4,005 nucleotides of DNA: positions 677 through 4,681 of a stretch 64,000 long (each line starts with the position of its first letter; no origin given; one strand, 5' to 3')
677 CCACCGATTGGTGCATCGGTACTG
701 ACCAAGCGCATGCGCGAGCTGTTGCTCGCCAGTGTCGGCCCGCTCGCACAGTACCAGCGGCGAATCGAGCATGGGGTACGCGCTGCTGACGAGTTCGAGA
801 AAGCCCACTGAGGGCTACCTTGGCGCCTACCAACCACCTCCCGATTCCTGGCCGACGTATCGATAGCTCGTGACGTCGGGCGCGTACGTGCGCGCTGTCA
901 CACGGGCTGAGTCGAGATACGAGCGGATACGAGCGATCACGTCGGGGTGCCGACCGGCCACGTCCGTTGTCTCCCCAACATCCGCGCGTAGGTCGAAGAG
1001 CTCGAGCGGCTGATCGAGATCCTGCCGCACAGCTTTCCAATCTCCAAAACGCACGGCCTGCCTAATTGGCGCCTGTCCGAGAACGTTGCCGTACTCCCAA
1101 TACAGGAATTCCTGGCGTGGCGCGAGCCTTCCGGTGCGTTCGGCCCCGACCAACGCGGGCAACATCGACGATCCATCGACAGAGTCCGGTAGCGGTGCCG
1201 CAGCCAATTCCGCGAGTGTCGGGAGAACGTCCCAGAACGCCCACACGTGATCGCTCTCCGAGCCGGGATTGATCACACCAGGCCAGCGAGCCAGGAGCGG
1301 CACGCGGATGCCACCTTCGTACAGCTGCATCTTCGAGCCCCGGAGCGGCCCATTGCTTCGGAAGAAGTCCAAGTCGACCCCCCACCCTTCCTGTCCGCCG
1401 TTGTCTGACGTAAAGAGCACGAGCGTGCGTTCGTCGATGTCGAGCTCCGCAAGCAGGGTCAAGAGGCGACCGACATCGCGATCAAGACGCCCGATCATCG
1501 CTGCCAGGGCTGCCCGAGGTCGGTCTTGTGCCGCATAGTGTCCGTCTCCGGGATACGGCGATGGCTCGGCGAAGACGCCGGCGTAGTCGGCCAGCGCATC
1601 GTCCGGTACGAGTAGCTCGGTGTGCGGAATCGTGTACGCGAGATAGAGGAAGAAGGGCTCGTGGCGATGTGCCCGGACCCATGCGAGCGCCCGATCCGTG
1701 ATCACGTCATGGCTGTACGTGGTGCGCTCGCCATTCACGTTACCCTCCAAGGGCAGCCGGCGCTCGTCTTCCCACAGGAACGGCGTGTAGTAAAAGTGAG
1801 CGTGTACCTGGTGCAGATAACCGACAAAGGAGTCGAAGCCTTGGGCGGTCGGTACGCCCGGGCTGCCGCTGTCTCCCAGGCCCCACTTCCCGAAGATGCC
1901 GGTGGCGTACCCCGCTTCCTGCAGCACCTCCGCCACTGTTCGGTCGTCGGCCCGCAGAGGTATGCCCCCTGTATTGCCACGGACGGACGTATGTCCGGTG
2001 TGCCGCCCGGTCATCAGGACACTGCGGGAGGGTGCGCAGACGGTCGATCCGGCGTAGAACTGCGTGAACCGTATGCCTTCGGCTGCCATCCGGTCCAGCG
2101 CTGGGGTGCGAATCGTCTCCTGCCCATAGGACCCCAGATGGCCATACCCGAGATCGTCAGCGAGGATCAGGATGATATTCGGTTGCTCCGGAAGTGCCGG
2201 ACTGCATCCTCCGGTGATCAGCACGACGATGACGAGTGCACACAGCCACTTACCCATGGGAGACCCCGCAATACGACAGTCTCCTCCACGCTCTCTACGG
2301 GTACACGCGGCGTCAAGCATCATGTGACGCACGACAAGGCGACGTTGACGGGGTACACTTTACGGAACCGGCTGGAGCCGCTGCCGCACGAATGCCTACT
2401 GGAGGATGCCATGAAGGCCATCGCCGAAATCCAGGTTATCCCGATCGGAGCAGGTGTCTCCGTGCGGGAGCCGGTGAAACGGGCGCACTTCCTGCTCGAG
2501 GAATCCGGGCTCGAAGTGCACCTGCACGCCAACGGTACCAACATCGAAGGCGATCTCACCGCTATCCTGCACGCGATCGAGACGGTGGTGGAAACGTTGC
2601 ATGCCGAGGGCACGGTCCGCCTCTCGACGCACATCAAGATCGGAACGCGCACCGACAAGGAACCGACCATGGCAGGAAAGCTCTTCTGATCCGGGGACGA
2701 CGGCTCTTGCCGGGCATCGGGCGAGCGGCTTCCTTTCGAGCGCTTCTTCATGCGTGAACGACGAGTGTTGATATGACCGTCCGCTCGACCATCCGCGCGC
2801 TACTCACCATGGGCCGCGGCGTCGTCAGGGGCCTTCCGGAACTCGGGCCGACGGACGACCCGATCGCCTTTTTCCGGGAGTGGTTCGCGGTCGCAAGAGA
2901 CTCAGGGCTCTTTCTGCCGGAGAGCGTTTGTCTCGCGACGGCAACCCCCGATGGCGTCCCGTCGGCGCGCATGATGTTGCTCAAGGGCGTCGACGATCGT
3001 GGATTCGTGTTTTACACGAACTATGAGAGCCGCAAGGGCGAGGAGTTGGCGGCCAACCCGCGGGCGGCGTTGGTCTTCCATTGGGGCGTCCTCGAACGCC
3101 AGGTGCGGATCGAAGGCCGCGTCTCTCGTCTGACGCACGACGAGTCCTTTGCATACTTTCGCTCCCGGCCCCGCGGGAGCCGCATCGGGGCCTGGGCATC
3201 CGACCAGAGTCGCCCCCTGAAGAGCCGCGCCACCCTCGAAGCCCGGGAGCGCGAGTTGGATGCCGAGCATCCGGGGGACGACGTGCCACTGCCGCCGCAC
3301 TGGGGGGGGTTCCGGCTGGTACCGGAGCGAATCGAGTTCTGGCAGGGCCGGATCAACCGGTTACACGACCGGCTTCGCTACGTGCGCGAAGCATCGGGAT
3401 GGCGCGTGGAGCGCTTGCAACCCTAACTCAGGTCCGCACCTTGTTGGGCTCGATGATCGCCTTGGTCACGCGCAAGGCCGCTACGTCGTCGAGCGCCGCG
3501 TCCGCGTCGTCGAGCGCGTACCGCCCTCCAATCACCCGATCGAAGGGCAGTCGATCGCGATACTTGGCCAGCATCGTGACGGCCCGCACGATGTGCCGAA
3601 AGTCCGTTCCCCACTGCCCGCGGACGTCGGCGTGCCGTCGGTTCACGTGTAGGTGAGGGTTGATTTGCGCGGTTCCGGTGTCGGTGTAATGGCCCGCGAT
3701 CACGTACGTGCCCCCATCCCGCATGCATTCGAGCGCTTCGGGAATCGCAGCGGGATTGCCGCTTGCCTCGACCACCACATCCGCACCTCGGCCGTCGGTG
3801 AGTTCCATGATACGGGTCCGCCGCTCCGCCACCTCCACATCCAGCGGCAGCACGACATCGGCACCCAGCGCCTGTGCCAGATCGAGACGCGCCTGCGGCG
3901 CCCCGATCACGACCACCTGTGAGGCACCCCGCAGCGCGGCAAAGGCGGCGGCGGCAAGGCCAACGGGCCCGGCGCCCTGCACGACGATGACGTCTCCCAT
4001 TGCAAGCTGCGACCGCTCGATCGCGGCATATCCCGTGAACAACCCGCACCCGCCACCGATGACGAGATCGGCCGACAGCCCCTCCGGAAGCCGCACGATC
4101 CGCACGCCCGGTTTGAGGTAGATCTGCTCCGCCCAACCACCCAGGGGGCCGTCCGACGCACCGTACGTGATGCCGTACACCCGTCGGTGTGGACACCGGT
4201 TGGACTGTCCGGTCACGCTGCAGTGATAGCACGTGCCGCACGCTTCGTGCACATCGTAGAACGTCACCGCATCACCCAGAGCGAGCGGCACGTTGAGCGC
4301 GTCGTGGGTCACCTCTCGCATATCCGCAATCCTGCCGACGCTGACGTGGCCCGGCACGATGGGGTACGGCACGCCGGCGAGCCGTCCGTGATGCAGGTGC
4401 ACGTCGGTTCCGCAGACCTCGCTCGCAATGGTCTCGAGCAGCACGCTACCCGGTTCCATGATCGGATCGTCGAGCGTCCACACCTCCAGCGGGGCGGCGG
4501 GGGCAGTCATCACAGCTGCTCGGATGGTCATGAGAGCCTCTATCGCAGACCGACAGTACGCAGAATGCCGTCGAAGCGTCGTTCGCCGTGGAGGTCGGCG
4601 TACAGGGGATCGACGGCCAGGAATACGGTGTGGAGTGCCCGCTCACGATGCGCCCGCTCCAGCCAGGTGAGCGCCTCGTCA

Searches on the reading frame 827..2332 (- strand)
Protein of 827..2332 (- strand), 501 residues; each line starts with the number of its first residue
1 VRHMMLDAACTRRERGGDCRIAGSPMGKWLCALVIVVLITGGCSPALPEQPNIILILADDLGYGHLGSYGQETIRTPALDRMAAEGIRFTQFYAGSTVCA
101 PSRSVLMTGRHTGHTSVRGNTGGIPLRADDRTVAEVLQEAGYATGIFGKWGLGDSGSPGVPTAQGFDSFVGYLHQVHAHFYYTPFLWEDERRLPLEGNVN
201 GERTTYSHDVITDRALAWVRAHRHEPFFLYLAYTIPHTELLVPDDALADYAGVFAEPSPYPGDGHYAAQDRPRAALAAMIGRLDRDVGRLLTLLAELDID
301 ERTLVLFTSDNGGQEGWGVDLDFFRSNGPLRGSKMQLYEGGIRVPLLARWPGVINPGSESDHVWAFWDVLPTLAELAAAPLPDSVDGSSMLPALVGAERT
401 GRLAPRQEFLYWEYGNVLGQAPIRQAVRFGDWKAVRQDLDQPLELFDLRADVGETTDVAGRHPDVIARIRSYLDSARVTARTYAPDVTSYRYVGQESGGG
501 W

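Call 79: search_protein_families(library=pfam, proteins=[window:827-2332:-], max_evalue=0.001)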
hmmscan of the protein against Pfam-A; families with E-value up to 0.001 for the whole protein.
window:827-2332:- (501 aa): 3 families
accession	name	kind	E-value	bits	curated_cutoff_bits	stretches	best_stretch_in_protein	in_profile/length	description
PF00884.28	Sulfatase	-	1.7e-55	188.9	25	1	51-377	1-299/301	Sulfatase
PF16347.10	SGSH_C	-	4.4e-13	50.1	29.3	1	334-461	8-134/154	N-sulphoglucosamine sulphohydrolase, C-terminal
PF01663.27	Phosphodiest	-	3e-06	27.5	23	1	55-316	3-224/342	Type I phosphodiesterase / nucleotide pyrophosphatase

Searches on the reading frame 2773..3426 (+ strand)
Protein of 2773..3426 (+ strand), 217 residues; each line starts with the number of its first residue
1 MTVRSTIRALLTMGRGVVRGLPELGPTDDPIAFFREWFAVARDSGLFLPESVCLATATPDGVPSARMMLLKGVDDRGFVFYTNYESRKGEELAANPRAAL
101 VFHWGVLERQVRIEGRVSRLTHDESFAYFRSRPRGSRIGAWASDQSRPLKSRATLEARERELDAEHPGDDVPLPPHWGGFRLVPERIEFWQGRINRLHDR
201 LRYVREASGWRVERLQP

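Call 79: search_protein_families(library=pfam, proteins=[window:2773-3426:+], max_evalue=0.001)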
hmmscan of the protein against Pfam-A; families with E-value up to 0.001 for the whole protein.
window:2773-3426:+ (217 aa): 3 families
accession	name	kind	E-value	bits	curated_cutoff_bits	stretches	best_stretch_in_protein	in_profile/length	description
PF01243.27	PNPOx_N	-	6e-30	104.5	28.1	1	49-158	12-112/120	Pyridoxamine 5'-phosphate oxidase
PF10590.14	PNP_phzG_C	-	2e-20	72.8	27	1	177-217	1-42/42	Pyridoxine 5'-phosphate oxidase C-terminal dimerisation region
PF12766.13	Pyridox_oxase_2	-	0.00051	21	26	1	50-118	22-97/100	Pyridoxamine 5'-phosphate oxidase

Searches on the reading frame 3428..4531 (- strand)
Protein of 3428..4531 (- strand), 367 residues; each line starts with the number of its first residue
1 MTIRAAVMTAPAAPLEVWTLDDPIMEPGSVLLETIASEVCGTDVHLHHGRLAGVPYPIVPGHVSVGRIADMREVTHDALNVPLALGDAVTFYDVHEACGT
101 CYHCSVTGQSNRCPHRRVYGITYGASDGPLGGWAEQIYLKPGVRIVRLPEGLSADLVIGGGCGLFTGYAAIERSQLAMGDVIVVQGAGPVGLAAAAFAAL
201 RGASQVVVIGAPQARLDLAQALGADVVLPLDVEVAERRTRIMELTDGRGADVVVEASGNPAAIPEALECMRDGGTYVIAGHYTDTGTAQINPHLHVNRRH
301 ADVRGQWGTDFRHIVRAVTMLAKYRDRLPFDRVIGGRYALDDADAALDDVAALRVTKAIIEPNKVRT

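Call 79: search_protein_families(library=pfam, proteins=[window:3428-4531:-], max_evalue=0.001)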
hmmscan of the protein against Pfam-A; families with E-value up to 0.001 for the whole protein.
window:3428-4531:- (367 aa): 5 families
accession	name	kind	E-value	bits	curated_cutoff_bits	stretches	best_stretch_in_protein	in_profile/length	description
PF00107.32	ADH_zinc_N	-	1.3e-22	80.5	31.8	1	189-313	1-118/129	Zinc-binding dehydrogenase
PF08240.17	ADH_N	-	1.4e-15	57.9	23.5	1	27-149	2-103/104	Alcohol dehydrogenase GroES-like domain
PF16912.11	Glu_dehyd_C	-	3.1e-13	50.1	34.9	1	180-350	32-201/211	Glucose dehydrogenase C-terminus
PF13602.12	ADH_zinc_N_2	-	7.3e-06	27.4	27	1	222-352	1-125/134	Zinc-binding dehydrogenase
PF00291.31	PALP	-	0.0002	21.2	35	1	178-262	54-139/295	Pyridoxal-phosphate dependent enzyme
